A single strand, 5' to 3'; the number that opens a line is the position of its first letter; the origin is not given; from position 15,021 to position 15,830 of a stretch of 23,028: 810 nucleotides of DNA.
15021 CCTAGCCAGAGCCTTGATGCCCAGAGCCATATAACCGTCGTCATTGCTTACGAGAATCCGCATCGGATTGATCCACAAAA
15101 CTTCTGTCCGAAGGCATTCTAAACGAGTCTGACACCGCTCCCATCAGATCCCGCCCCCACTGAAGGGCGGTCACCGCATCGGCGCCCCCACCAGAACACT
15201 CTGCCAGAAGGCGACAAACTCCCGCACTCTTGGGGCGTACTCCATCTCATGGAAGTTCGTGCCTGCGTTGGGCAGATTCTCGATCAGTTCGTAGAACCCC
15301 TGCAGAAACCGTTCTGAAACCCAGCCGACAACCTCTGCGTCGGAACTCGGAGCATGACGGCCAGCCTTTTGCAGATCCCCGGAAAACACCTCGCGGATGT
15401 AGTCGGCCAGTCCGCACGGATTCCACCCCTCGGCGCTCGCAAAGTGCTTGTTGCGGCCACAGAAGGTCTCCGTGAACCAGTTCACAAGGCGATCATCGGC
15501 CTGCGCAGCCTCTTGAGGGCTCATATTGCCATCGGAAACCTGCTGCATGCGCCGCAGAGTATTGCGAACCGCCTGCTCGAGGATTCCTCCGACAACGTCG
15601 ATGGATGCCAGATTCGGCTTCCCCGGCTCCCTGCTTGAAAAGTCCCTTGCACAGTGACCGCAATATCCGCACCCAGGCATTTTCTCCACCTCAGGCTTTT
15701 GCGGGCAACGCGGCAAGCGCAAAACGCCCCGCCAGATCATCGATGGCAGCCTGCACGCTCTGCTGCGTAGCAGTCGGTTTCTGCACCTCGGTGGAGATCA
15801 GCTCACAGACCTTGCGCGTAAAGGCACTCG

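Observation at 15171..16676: Three-gene cassette of unrecognised proteins coupled to an NfeD-SPFH pair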

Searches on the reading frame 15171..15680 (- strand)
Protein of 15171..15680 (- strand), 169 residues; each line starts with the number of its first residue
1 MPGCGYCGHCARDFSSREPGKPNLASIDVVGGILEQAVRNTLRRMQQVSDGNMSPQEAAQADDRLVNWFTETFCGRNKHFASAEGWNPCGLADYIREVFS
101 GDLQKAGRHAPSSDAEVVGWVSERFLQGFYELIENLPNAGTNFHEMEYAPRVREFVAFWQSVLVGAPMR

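Call 5: search_protein_families(library=pfam, proteins=[window:15171-15680:-], max_evalue=1)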
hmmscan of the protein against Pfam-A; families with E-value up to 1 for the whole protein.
window:15171-15680:- (169 aa): 0 families

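Call 6: search_protein_families(library=ncbifam, proteins=[window:15171-15680:-], max_evalue=1)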
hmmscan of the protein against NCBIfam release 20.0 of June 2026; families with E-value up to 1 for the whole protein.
window:15171-15680:- (169 aa): 0 families

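Call 13: find_homologous_proteins(query=window:15171-15680:-, max_evalue=10)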
Query window:15171-15680:- (169 aa): 5 proteins with E <= 10 among 36 candidates.
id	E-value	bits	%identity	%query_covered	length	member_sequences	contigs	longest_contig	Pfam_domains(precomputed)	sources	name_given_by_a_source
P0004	8.7e-113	392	99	100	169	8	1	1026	-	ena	-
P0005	5.1e-93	328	84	99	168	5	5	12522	-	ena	-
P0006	1.8e-79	284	73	99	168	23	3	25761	-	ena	-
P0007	7.8e-72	259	67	99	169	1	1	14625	-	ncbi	-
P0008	4.6e-30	123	41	99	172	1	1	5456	-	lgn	-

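Call 30: search_protein_families(library=padloc, proteins=[window:15171-15680:-], max_evalue=1)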
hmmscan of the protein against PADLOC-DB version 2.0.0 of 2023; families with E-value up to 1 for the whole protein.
window:15171-15680:- (169 aa): 0 families

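Call 37: predict_structure(alignment_id=A5)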
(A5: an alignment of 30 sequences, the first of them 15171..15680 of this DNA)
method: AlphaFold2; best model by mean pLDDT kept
length: 169 residues; sequences in the alignment: 30
mean_pLDDT: 87.2   pTM: 0.81
mean pLDDT of the five models: 87.2, 86.6, 86.0, 84.4, 84.1
residues with pLDDT >= 90: 114; 70-90: 31; 50-70: 12; < 50: 12
segments of 3 or more residues with pLDDT < 50: 1-6, 11-13
pLDDT, mean of each block of 10 residues (from residue 1): 46 54 90 96 95 98 97 91 79 95 94 95 97 86 85 96 86
secondary structure, 60 per line:
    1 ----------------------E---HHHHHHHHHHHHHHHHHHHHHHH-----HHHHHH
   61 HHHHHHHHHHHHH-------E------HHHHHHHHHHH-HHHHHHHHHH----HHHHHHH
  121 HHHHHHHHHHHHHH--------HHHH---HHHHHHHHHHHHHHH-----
elements in order: H27-49 H55-73 H88-98 H100-109 H114-134 H143-146 H150-164
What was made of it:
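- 15171..15680 (-): orfC: C-type member (169 aa), with a disordered N-terminal Cys-rich motif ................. followed by the helical bundle. AlphaFold2 pLDDT 87.2; residues 1-13 fall below 50 (call 37).
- On Cysteine-ligated metal or Fe-S binding proteins: Metal binding cannot be computed here, and the segment is disordered in the model (call 37).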

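Call 53: search_protein_families(library=pfam, alignment_id=A6, max_evalue=0.01)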
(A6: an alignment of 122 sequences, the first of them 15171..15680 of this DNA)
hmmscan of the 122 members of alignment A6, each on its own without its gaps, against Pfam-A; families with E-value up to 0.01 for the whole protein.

A. member 1, window:15171-15680:- (169 aa): 0 families

B. families by the number of members that match (of 122 scanned): 9 families
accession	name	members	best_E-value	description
PF09851.14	SHOCT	2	0.00027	Short C-terminal domain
PF16063.10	DUF4805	1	0.0001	Domain of unknown function (DUF4805)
PF23186.1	DUF7059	1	0.00059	Domain of unknown function (DUF7059)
PF10186.14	ATG14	1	0.00097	Vacuolar sorting 38 and autophagy-related subunit 14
PF20465.4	MmeI_hel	1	0.0018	MmeI, helicase spacer domain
PF12825.12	DUF3818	1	0.0034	Domain of unknown function in PX-proteins (DUF3818)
PF17939.6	TetR_C_30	1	0.0038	Tetracyclin repressor-like, C-terminal domain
PF21568.3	AIMA-like_N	1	0.007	1,3-alpha-isomaltosidase-like, N-terminal domain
PF02865.22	STAT_int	1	0.0079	STAT protein, protein interaction domain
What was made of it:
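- On TetR family / TetR_C domain: One of 122 members hits TetR_C_30 at E 0.0038 (call 53).
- Closest known: TetR-family C-terminal. Different: There is no meaningful sequence-profile match (calls 5, 53).
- One of 122 members gives a weak TetR_C_30 hit, E 0.0038 (call 53).
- Tried and rejected: A Pfam scan of 122 family members found only scattered chance hits (call 53).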

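Call 75: search_solved_structures(query=A6, max_evalue=10)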
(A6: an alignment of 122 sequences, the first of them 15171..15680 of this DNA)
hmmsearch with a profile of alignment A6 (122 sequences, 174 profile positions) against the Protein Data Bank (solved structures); distinct sequences matched with E-value up to 10: 12.
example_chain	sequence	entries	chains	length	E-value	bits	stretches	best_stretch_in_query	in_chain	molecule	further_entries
8cwy_A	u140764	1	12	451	9.4e-06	28.7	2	85-149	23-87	T32-15-1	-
8cws_A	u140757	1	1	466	9.7e-06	28.6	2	85-147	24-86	F4132-2 Chain A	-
5cwb_A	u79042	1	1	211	0.00014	24.8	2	85-150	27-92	Designed helical repeat protein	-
7mwr_B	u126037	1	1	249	0.00052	23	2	85-150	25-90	LHD101B4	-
9k82_A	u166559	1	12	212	0.0054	19.7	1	79-127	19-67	Fiber-n5-Zn1-HEHE-917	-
6vfi_A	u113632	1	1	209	0.52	13.2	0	85-135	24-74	O43_dn18A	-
9cte_A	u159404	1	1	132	0.71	12.8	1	72-159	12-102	De novo protein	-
1wkb_A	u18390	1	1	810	1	12.3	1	77-159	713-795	Leucyl-tRNA synthetase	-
11sz_A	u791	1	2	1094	1.5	11.8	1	85-169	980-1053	6-deoxyerythronolide-B synthase, Erythronolide synthase EryA2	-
3urr_A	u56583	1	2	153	1.6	11.6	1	87-154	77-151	PTS IIA-like nitrogen-regulatory protein PtsN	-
7azu_A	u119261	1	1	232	1.7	11.5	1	9-41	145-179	Cyclodipeptide synthase, BtCDPS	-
6w2q_A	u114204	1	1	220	2.6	11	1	84-138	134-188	Junction 34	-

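Call 76: search_solved_structures(query=A7, max_evalue=10)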
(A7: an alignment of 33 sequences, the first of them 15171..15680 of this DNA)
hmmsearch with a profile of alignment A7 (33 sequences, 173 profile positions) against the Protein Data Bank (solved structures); distinct sequences matched with E-value up to 10: 3.
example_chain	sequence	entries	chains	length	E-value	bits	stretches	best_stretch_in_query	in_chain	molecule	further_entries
9cte_A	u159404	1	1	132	0.54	13.5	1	76-162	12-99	De novo protein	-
7bqr_A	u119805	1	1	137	0.71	13.1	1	64-147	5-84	Mussoc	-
8e12_A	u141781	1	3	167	5.3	10.2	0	92-145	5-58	BGL14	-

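Call 89: search_dna_similar(query=window:15171-15680:-, collection=plasmids, mode=protein, max_evalue=0.001)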
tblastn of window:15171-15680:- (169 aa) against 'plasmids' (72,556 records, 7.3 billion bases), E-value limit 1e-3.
No match.
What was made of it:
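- Tried and rejected: A plasmid tblastn found nothing (call 89).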

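Call 96: search_protein_families(library=phrogs, proteins=[window:15171-15680:-], max_evalue=0.01)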
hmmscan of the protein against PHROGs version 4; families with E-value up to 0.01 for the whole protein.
window:15171-15680:- (169 aa): 0 families
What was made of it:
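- On Any curated protein family (Pfam-A, NCBIfam, PHROGs) or solved structure: Calls 5, 6, 53 and 96 give none.
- No PADLOC match for any of the five proteins (call 30) and no PHROGs match (call 96).
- Tried and rejected: Pfam, NCBIfam, PADLOC and PHROGs scans of orfA, orfB and orfC found nothing (calls 5, 6, 30, 96).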
